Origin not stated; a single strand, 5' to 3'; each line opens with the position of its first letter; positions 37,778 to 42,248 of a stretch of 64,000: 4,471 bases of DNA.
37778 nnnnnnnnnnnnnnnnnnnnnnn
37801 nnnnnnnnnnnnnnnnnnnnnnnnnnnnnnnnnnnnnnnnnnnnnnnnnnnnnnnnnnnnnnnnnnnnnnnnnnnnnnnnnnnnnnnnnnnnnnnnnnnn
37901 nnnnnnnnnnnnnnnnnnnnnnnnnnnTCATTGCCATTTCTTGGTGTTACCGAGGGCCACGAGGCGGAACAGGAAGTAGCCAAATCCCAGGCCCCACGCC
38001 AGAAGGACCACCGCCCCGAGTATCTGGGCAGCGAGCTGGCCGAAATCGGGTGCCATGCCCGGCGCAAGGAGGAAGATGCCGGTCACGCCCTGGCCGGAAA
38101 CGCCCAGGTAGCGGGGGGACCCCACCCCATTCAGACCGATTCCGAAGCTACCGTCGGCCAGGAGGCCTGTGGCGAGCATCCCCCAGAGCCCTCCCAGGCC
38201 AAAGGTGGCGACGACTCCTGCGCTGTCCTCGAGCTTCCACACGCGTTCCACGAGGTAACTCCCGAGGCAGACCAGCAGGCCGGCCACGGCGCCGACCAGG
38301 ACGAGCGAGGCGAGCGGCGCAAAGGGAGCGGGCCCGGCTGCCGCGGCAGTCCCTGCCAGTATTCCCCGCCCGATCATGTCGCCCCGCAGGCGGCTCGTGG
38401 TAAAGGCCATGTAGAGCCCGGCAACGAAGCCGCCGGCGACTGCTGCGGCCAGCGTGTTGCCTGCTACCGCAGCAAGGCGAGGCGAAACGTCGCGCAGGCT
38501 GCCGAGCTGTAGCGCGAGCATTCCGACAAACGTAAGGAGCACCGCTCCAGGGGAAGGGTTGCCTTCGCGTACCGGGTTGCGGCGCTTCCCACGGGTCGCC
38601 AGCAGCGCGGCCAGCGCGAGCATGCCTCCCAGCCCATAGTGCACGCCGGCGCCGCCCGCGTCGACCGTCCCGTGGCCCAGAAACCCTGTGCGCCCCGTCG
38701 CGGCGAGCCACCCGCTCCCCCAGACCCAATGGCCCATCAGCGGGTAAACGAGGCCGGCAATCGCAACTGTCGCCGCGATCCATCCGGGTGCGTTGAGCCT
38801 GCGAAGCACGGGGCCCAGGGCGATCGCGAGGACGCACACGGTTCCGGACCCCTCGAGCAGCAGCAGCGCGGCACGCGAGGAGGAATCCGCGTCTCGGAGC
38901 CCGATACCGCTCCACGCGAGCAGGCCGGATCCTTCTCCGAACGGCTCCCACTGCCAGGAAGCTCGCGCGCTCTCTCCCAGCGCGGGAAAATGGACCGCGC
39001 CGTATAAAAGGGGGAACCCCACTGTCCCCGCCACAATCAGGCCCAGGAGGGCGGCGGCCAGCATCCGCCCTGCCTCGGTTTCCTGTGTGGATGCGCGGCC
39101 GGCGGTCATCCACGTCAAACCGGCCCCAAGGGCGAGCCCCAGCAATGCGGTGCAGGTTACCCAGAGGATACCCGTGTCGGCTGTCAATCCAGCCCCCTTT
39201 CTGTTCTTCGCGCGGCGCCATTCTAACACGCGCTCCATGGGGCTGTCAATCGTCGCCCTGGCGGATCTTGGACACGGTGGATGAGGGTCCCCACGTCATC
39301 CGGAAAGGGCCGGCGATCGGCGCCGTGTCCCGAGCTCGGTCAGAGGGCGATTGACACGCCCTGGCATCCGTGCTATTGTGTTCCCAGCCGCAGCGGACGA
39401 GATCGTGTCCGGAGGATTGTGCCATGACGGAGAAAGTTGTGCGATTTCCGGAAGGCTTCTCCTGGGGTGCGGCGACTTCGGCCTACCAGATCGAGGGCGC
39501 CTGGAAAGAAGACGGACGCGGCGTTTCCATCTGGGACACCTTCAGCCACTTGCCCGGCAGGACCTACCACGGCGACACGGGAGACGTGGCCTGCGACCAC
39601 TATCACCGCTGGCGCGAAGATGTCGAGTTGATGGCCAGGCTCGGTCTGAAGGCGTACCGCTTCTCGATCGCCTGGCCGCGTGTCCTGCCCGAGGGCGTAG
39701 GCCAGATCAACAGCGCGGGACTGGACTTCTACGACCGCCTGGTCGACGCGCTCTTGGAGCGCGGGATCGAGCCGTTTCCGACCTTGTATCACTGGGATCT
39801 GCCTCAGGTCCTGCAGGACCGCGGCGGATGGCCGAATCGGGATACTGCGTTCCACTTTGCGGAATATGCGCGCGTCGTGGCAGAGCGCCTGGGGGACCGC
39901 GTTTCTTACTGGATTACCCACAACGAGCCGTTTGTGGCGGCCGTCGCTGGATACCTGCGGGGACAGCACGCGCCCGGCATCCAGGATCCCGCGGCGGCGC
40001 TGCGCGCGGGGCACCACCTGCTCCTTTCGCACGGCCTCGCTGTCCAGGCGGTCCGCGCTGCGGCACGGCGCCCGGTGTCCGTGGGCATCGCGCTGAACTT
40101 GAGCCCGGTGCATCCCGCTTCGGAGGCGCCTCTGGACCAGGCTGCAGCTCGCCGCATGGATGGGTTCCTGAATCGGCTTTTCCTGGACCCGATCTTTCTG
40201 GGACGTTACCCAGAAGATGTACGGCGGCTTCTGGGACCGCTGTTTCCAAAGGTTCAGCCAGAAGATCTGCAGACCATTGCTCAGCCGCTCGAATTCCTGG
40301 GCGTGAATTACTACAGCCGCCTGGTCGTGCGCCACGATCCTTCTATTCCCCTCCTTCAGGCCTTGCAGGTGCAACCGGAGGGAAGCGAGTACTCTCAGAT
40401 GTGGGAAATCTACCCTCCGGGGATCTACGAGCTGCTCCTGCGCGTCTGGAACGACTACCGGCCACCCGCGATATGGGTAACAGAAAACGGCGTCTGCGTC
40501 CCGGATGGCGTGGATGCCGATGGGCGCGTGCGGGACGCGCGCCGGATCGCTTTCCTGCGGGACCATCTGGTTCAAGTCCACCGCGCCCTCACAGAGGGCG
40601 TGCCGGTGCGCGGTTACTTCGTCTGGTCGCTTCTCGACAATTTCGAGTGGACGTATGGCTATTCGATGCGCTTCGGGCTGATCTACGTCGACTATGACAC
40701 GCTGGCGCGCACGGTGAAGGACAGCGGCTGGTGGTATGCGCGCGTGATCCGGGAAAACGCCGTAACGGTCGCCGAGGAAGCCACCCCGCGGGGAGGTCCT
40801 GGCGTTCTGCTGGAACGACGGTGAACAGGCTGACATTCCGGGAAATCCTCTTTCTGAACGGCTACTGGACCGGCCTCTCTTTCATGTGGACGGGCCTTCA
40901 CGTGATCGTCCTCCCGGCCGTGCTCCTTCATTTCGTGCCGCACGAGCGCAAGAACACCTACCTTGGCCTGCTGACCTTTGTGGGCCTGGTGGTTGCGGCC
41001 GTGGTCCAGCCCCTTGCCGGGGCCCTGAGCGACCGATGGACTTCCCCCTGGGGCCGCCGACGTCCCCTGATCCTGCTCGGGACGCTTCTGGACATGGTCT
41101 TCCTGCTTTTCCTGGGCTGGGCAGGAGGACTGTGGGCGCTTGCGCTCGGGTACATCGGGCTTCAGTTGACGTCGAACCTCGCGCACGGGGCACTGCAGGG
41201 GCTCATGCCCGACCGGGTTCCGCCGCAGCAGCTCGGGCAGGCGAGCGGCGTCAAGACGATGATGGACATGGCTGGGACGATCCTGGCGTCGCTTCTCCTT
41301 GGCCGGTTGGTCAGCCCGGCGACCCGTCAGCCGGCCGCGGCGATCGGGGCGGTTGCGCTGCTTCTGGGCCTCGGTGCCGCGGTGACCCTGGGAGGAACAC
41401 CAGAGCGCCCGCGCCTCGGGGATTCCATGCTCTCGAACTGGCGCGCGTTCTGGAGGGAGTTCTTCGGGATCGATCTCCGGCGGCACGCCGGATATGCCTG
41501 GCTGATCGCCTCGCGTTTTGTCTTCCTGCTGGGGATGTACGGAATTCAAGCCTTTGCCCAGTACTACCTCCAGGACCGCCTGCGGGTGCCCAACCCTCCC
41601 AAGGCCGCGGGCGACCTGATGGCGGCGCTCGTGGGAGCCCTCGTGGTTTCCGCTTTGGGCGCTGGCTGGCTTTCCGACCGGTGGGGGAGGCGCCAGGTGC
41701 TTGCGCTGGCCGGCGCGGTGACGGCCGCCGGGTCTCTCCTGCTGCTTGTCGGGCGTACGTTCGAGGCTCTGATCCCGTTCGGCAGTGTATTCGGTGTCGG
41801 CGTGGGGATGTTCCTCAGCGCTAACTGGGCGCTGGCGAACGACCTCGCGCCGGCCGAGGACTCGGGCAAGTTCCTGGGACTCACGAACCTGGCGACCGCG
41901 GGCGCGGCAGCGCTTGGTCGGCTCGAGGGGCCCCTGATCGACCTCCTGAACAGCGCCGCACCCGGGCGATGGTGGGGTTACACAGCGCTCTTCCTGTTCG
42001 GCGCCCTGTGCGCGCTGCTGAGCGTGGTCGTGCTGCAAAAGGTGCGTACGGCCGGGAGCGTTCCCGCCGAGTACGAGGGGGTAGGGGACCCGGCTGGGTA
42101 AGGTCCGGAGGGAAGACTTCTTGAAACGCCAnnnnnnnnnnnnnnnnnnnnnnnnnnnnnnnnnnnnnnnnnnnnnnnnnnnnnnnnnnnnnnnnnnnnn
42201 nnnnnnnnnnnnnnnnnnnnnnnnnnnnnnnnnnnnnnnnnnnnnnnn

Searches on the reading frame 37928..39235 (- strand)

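Call 88: search_protein_families(library=pfam, proteins=[window:37928-39235:-], max_evalue=0.00001)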
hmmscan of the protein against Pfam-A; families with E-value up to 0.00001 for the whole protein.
window:37928-39235:- (435 aa): 1 family
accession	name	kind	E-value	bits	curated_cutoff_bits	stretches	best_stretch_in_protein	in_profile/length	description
PF00909.26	Ammonium_transp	-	3.5e-28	98.9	23.2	1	26-427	4-373/399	Ammonium Transporter Family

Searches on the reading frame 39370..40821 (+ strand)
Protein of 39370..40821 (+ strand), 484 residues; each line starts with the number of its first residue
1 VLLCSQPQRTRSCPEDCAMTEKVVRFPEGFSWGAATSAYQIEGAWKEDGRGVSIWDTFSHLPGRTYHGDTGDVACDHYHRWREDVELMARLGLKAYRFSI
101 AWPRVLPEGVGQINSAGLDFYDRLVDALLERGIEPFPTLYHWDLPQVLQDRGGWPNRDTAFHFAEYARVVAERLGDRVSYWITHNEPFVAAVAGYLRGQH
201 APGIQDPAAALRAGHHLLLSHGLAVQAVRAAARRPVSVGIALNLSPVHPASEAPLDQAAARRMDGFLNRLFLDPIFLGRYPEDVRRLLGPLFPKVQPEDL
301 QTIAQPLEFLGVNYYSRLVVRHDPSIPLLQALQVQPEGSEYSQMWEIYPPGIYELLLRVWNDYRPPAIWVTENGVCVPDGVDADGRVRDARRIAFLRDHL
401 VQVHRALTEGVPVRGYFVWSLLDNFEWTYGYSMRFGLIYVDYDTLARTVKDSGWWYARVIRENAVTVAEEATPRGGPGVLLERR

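Call 88: search_protein_families(library=pfam, proteins=[window:39370-40821:+], max_evalue=0.00001)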
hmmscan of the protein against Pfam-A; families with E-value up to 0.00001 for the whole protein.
window:39370-40821:+ (484 aa): 1 family
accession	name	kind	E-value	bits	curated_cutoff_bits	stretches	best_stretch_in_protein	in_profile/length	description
PF00232.24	Glyco_hydro_1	-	3.2e-168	560.3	22.6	1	25-464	4-452/453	Glycosyl hydrolase family 1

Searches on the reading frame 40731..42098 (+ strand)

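Call 88: search_protein_families(library=pfam, proteins=[window:40731-42098:+], max_evalue=0.00001)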
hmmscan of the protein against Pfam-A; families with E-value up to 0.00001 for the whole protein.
window:40731-42098:+ (456 aa): 4 families
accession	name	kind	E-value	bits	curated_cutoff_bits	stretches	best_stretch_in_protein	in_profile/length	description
PF07690.21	MFS_1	-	2.2e-38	132.5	33.4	2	75-396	31-346/347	Major Facilitator Superfamily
PF13347.12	MFS_2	-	1.2e-18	67.3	27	1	75-375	32-345/427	MFS/sugar transport protein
PF00083.30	Sugar_tr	-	5.4e-10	39.2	22.3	1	299-435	55-188/452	Sugar (and other) transporter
PF03209.21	PUCC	-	6.6e-08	32.4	21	1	301-440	254-398/401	PUCC protein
